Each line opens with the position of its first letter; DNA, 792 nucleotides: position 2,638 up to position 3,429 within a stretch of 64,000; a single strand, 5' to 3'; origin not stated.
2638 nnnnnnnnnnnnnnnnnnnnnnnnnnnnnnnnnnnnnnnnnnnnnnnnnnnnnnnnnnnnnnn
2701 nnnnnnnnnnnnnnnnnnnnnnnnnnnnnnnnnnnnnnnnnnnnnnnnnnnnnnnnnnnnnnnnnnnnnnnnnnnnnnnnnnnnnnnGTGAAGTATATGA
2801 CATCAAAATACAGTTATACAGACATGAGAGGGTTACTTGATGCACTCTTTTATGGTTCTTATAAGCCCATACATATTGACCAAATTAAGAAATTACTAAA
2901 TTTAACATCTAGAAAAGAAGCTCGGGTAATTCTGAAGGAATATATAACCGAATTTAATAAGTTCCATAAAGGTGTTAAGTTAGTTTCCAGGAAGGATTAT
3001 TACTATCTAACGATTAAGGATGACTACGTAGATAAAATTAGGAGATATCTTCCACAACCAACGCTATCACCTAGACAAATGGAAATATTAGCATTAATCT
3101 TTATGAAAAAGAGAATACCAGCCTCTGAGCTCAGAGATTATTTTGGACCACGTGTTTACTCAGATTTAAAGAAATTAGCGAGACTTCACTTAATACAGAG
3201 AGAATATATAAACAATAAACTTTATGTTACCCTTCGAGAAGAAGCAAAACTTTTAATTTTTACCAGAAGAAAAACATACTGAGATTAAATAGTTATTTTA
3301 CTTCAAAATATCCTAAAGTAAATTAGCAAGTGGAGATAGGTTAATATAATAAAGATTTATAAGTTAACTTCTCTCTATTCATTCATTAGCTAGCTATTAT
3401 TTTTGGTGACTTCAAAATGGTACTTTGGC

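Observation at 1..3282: Condensin-like SMC-ScpA-ScpB trio in a Sulfolobales-like context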

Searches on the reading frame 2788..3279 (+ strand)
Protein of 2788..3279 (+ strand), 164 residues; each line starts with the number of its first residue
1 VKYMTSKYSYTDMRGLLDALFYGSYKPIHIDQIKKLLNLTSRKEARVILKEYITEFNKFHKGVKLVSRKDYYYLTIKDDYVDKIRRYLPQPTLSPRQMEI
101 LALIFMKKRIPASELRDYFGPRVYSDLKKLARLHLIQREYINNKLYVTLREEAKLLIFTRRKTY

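Call 5: search_protein_families(library=pfam, proteins=[window:2797-3279:+], max_evalue=1)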
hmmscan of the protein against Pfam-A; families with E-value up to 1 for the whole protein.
window:2797-3279:+ (161 aa): 7 families
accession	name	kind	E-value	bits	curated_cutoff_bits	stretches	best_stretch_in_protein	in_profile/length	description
PF04079.22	SMC_ScpB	-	5.4e-16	59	27.4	1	14-136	3-127/160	Segregation and condensation complex subunit ScpB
PF08280.17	HTH_Mga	-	9.8e-05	22.7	23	1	17-56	13-46/59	M protein trans-acting positive regulator (MGA) HTH domain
PF01781.23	Ribosomal_L38e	-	0.056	13.9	27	1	24-87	1-61/68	Ribosomal L38e protein family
PF01399.33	PCI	-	0.076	13.7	22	0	18-46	35-60/84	PCI domain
PF25212.1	HVO_A0114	-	0.091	13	27.6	1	89-140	19-73/84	HVO_A0114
PF00812.23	Ephrin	-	0.14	12.6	25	1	36-81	76-121/140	Ephrin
PF08013.17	GatZ_KbaZ-like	-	0.31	10.1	26.7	1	70-126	339-393/420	D-tagatose-1,6-bisphosphate aldolase subunit GatZ/KbaZ-like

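Call 6: search_protein_families(library=ncbifam, proteins=[window:2797-3279:+], max_evalue=1)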
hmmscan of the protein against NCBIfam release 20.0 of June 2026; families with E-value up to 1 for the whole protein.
window:2797-3279:+ (161 aa): 3 families
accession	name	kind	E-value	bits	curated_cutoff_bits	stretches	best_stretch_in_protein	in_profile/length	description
TIGR00281.1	TIGR00281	equivalog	5.4e-09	35.9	89.2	1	14-136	6-131/186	SMC-Scp complex subunit ScpB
NF001106.1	PRK00135.2-1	exception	0.018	13.9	300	1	6-102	198-298/377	SMC-Scp complex subunit ScpB, long form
NF045770.1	MPN403_MG284_C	domain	0.14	12.2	37.3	0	27-71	2-45/57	MG284/MPN403 family protein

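Call 14: list_cluster_members(proteins=[P0001, L001:6562-10017:+, window:2788-3279:+])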
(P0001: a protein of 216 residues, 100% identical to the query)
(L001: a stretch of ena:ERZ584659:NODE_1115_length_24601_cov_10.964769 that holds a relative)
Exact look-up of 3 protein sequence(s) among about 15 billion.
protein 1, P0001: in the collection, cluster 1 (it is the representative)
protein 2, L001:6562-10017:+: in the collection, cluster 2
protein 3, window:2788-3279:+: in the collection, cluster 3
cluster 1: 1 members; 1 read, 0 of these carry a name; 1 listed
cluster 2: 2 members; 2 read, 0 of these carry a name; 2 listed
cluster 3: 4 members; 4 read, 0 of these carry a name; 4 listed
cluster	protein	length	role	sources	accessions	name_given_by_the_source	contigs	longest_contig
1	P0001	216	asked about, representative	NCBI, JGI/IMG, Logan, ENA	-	-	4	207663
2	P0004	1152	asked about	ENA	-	-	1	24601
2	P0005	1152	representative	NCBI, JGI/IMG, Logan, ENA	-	-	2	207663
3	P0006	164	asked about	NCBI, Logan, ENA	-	-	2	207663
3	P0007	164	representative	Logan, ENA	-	-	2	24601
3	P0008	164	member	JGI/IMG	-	-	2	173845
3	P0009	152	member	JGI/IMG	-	-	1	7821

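Call 38: search_solved_structures(query=window:2788-3279:+, max_evalue=1, show_alignments=1)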
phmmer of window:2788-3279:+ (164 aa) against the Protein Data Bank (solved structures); distinct sequences matched with E-value up to 1: 4.
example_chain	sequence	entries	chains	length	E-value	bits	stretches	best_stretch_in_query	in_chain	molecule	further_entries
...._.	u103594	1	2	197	3.2e-09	40.7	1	14-158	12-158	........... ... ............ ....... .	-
3w6j_B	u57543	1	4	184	0.00012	25.9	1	15-134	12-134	ScpB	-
3w6k_B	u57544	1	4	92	0.11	16.3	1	14-95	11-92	ScpB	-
8cdu_C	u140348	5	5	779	0.32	14.7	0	13-76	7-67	Ribonuclease R | RNase R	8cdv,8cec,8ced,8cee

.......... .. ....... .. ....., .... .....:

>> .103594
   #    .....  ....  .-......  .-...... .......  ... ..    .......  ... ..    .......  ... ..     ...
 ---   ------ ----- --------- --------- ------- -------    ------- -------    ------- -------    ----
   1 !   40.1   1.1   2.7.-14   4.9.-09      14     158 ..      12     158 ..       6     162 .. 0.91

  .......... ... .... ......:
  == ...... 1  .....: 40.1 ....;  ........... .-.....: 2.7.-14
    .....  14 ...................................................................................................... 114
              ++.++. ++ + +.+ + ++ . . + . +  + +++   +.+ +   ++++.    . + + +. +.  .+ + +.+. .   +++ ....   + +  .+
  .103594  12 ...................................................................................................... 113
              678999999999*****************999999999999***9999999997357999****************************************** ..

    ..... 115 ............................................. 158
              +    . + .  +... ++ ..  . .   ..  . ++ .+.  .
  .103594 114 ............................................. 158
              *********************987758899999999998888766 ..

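Call 79: search_protein_families(library=ncbifam, proteins=[P0005, P0010, P0011, P0012, P0013], max_evalue=1e-8)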
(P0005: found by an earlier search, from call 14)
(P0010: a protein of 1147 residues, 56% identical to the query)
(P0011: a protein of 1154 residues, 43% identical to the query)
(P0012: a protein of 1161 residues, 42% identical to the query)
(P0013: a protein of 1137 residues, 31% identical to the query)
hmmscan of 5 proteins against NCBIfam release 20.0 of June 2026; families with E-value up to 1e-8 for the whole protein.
P0005 (1152 aa): 12 families
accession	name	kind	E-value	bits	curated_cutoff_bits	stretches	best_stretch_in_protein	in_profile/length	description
TIGR02169.1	SMC_prok_A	equivalog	5.5e-113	378.7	729.4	1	5-1139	1-1163/1165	chromosome segregation protein SMC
TIGR02168.1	SMC_prok_B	equivalog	2.5e-110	370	567.35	1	5-1138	1-1178/1181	chromosome segregation protein SMC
NF045487.1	ASRP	equivalog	2.2e-29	102.5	300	1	20-476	8-448/593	archaea-specific SMC-related protein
NF003034.1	PRK03918.1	equivalog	1.3e-25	89.5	700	1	6-296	3-292/878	DNA double-strand break repair ATPase Rad50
NF002572.0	PRK02224.1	equivalog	1.5e-22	79.7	1087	1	6-477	3-446/888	DNA double-strand break repair ATPase Rad50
NF041034.1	Rad50_Sulf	equivalog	4e-18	64.7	1000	1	6-105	3-96/872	DNA double-strand break repair ATPase Rad50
TIGR00611.2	recf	equivalog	3.4e-17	62.6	172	1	6-121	1-112/339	DNA replication/repair protein RecF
NF045780.1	TrlF_fam_ATP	equivalog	1.1e-16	60.8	350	1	4-517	288-749/944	TrlF family AAA-like ATPase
NF002244.0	PRK01156.1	equivalog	1.4e-15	56.5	847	1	6-447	3-448/895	DNA double-strand break repair ATPase Rad50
NF041035.1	Rad50_Halo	equivalog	2.3e-15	56.1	1000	1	6-383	3-382/883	DNA double-strand break repair ATPase Rad50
TIGR00634.1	recN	equivalog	9.3e-11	41.3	407.85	1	6-374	2-363/563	DNA repair protein RecN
NF010680.0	PRK14079.1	equivalog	3.5e-09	36.1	386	0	7-114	4-104/349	recombination protein F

P0010 (1147 aa): 13 families
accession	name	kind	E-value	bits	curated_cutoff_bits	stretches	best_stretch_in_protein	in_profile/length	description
TIGR02168.1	SMC_prok_B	equivalog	2.2e-110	370.2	567.35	1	5-1136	1-1178/1181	chromosome segregation protein SMC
TIGR02169.1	SMC_prok_A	equivalog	1.7e-108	363.9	729.4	3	5-523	1-533/1165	chromosome segregation protein SMC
NF045487.1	ASRP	equivalog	2.3e-31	109.1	300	1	21-479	9-451/593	archaea-specific SMC-related protein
NF002572.0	PRK02224.1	equivalog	5.4e-28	97.8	1087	1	6-475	3-451/888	DNA double-strand break repair ATPase Rad50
NF003034.1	PRK03918.1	equivalog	1.8e-27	95.7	700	1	6-364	3-373/878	DNA double-strand break repair ATPase Rad50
NF041035.1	Rad50_Halo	equivalog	2.7e-20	72.4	1000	1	6-475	3-451/883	DNA double-strand break repair ATPase Rad50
NF041034.1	Rad50_Sulf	equivalog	3.1e-17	61.8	1000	1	6-104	3-95/872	DNA double-strand break repair ATPase Rad50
NF002244.0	PRK01156.1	equivalog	4e-15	55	847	1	6-101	3-92/895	DNA double-strand break repair ATPase Rad50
TIGR00611.2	recf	equivalog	1.2e-14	54.2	172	1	6-122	1-113/339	DNA replication/repair protein RecF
NF045780.1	TrlF_fam_ATP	equivalog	3.3e-14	52.6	350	0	6-507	290-762/944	TrlF family AAA-like ATPase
NF053563.1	Rkd4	equivalog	1.3e-13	50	860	1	5-391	2-384/747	arcadin-4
TIGR00634.1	recN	equivalog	7.8e-13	48.2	407.85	1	6-383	2-361/563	DNA repair protein RecN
TIGR04523.1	Mplasa_alph_rch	subfamily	6.7e-12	44.1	270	0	646-1014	308-668/745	helix-rich protein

P0011 (1154 aa): 13 families
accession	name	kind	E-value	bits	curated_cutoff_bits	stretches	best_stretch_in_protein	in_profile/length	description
TIGR02169.1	SMC_prok_A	equivalog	1.5e-116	390.6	729.4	1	4-1140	1-1161/1165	chromosome segregation protein SMC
TIGR02168.1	SMC_prok_B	equivalog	6.7e-112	375.2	567.35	1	4-1141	1-1178/1181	chromosome segregation protein SMC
NF045487.1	ASRP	equivalog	1e-33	116.8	300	2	18-276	7-254/593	archaea-specific SMC-related protein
NF045780.1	TrlF_fam_ATP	equivalog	6.8e-25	88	350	2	3-482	288-773/944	TrlF family AAA-like ATPase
NF041034.1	Rad50_Sulf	equivalog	1.7e-24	85.8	1000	1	5-102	3-94/872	DNA double-strand break repair ATPase Rad50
NF041035.1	Rad50_Halo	equivalog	1.1e-23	83.7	1000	1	5-381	3-381/883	DNA double-strand break repair ATPase Rad50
NF003034.1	PRK03918.1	equivalog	1.7e-22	79.3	700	1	5-384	3-398/878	DNA double-strand break repair ATPase Rad50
NF002572.0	PRK02224.1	equivalog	2e-20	72.8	1087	1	5-468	3-447/888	DNA double-strand break repair ATPase Rad50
NF053563.1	Rkd4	equivalog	4.6e-15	54.8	860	1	4-126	2-128/747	arcadin-4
TIGR04523.1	Mplasa_alph_rch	subfamily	2.5e-14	52.2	270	1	228-473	411-657/745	helix-rich protein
TIGR00611.2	recf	equivalog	2e-13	50.2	172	1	5-154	1-141/339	DNA replication/repair protein RecF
NF002244.0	PRK01156.1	equivalog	7e-13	47.6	847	1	5-271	3-270/895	DNA double-strand break repair ATPase Rad50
NF008121.0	PRK10869.1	equivalog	6.8e-09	34.8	418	0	7-388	4-384/553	DNA repair protein RecN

P0012 (1161 aa): 10 families
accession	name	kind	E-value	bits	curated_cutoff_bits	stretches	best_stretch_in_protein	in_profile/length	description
TIGR02169.1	SMC_prok_A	equivalog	7.4e-105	351.8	729.4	2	660-1148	671-1160/1165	chromosome segregation protein SMC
TIGR02168.1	SMC_prok_B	equivalog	1.1e-101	341.4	567.35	1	12-1148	1-1176/1181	chromosome segregation protein SMC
NF045487.1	ASRP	equivalog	3.6e-23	82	300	2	28-319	9-281/593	archaea-specific SMC-related protein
NF003034.1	PRK03918.1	equivalog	8.3e-22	77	700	1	12-480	2-430/878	DNA double-strand break repair ATPase Rad50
NF045780.1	TrlF_fam_ATP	equivalog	9.1e-20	71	350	2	13-540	295-820/944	TrlF family AAA-like ATPase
NF002572.0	PRK02224.1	equivalog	1.9e-19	69.5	1087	1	13-484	3-448/888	DNA double-strand break repair ATPase Rad50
NF041035.1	Rad50_Halo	equivalog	1.9e-16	59.6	1000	1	14-224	4-216/883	DNA double-strand break repair ATPase Rad50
NF002244.0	PRK01156.1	equivalog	2e-15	56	847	1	13-281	3-279/895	DNA double-strand break repair ATPase Rad50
NF041034.1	Rad50_Sulf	equivalog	2.2e-15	55.6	1000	1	12-109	2-93/872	DNA double-strand break repair ATPase Rad50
TIGR00611.2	recf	equivalog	7.1e-14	51.7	172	1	13-128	1-112/339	DNA replication/repair protein RecF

P0013 (1137 aa): 13 families
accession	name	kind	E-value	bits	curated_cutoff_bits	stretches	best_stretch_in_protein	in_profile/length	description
TIGR02169.1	SMC_prok_A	equivalog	1e-94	318.3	729.4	1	4-1127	1-1164/1165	chromosome segregation protein SMC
TIGR02168.1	SMC_prok_B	equivalog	1e-93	315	567.35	1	4-1127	1-1180/1181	chromosome segregation protein SMC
NF045780.1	TrlF_fam_ATP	equivalog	5.4e-29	101.5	350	2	3-397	288-700/944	TrlF family AAA-like ATPase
NF045487.1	ASRP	equivalog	2.1e-23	82.8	300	1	19-304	8-273/593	archaea-specific SMC-related protein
NF003034.1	PRK03918.1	equivalog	3.1e-23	81.7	700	1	5-142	3-141/878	DNA double-strand break repair ATPase Rad50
NF041034.1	Rad50_Sulf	equivalog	1.1e-21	76.5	1000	1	5-66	3-60/872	DNA double-strand break repair ATPase Rad50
NF002572.0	PRK02224.1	equivalog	6.2e-20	71.1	1087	1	5-390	3-394/888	DNA double-strand break repair ATPase Rad50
NF041035.1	Rad50_Halo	equivalog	3.7e-13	48.8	1000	1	5-374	3-382/883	DNA double-strand break repair ATPase Rad50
TIGR00611.2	recf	equivalog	2.2e-12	46.8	172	1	5-218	1-214/339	DNA replication/repair protein RecF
NF002244.0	PRK01156.1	equivalog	2.2e-11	42.6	847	1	5-161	3-163/895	DNA double-strand break repair ATPase Rad50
NF053563.1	Rkd4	equivalog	2.6e-11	42.4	860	0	790-1067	460-731/747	arcadin-4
TIGR04523.1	Mplasa_alph_rch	subfamily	3.6e-10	38.4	270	1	648-975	347-678/745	helix-rich protein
TIGR00634.1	recN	equivalog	3.3e-09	36.3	407.85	0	1036-1097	439-500/563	DNA repair protein RecN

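Call 81: search_protein_families(library=padloc, proteins=[P0005, window:2788-3279:+], max_evalue=0.01)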
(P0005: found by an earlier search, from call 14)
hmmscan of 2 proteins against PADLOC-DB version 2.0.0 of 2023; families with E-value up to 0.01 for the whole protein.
P0005 (1152 aa): 66 families (the best 25 are shown)
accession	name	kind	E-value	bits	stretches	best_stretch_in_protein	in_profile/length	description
PDLC04135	mad3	-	4.8e-48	162.6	2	5-299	1-236/374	mads_3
PDLC03859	LmuB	-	2e-26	91.3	3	4-424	3-479/611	-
PDLC02980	AriA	-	6.5e-14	50.6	2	894-1112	80-297/304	-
PDLC02979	AriA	-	2.6e-13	48.5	2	5-338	2-266/373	-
PDLC03863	LmuB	-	5.9e-13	46.4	1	4-479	3-440/610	-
PDLC02981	AriAB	-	6.7e-12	42.9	2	5-62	2-62/694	-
PDLC03868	LmuB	-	9e-12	42.1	2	1-52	1-54/1035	-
PDLC00298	PtuA1|PtuA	-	2.7e-11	41.2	2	5-100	2-92/423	AAA ATPase domain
PDLC00293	PtuA1|PtuA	-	3.6e-11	40.7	2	6-48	3-47/527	AAA ATPase domain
PDLC00305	PtuA1|PtuA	-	4.5e-11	40.7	2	6-59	3-56/392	AAA ATPase domain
PDLC02335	AbiLi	-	1.4e-10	38.7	2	5-275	49-209/326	AbiLi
PDLC00080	GajA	-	1.6e-10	38.4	1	5-270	2-248/622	AAA ATPase domain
PDLC04178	HEC-01A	-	2.6e-10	37.9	1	4-48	7-50/399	-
PDLC00311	PtuA1|PtuA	-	3.6e-10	37.4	1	6-271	3-256/455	AAA ATPase domain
PDLC00551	JetC2|JetC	-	6.2e-10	35.6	2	696-1041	741-1076/1365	DUF3584 domain; MukB-like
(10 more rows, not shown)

window:2788-3279:+ (164 aa): 0 families
